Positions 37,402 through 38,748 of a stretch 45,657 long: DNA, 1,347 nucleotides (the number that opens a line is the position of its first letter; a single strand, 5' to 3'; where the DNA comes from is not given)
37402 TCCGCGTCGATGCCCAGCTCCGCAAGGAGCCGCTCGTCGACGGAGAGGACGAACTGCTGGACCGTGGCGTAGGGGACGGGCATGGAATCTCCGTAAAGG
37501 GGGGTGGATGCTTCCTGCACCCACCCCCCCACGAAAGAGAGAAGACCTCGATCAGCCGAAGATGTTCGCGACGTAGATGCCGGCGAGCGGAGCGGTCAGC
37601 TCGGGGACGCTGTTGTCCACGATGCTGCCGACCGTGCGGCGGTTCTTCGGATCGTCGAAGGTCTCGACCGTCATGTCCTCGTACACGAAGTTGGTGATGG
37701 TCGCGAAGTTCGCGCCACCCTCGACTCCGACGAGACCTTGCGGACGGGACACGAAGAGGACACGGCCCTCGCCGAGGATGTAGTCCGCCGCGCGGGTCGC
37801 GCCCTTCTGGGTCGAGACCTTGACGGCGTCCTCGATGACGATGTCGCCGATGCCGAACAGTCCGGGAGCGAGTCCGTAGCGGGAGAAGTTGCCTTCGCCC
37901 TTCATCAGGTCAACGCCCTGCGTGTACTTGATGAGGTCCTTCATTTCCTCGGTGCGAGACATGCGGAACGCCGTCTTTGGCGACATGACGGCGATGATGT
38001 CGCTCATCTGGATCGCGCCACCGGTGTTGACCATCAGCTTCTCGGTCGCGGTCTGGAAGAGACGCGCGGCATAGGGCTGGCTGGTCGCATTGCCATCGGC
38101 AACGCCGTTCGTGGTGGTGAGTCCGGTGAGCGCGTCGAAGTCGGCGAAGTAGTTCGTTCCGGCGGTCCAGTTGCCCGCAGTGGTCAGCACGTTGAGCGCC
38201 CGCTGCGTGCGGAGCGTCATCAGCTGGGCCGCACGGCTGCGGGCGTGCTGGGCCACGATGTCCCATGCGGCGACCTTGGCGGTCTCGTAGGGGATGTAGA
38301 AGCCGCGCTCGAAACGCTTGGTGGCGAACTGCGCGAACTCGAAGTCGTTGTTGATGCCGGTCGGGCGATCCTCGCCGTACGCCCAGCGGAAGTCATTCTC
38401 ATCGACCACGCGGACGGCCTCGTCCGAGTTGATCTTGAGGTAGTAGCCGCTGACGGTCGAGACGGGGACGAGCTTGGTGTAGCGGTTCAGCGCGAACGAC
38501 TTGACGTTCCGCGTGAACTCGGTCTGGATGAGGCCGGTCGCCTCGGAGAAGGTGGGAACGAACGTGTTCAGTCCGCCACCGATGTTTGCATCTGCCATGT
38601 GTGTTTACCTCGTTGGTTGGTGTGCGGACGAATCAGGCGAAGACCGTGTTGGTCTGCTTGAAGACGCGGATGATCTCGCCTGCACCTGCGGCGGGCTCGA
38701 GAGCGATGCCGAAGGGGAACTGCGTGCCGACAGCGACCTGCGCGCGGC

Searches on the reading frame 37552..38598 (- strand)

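Call 9: search_protein_families(library=phrogs, proteins=[window:37552-38598:-], max_evalue=0.001)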
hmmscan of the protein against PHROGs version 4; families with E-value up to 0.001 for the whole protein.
window:37552-38598:- (348 aa): 1 family
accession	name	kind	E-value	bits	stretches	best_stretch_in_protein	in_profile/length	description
phrog_1005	-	head and packaging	9.5e-05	22.8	1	44-346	37-313/315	major head protein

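Call 48: search_protein_families(library=pfam, proteins=[window:37552-38598:-], max_evalue=0.01)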
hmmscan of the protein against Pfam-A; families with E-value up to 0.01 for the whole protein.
window:37552-38598:- (348 aa): 0 families
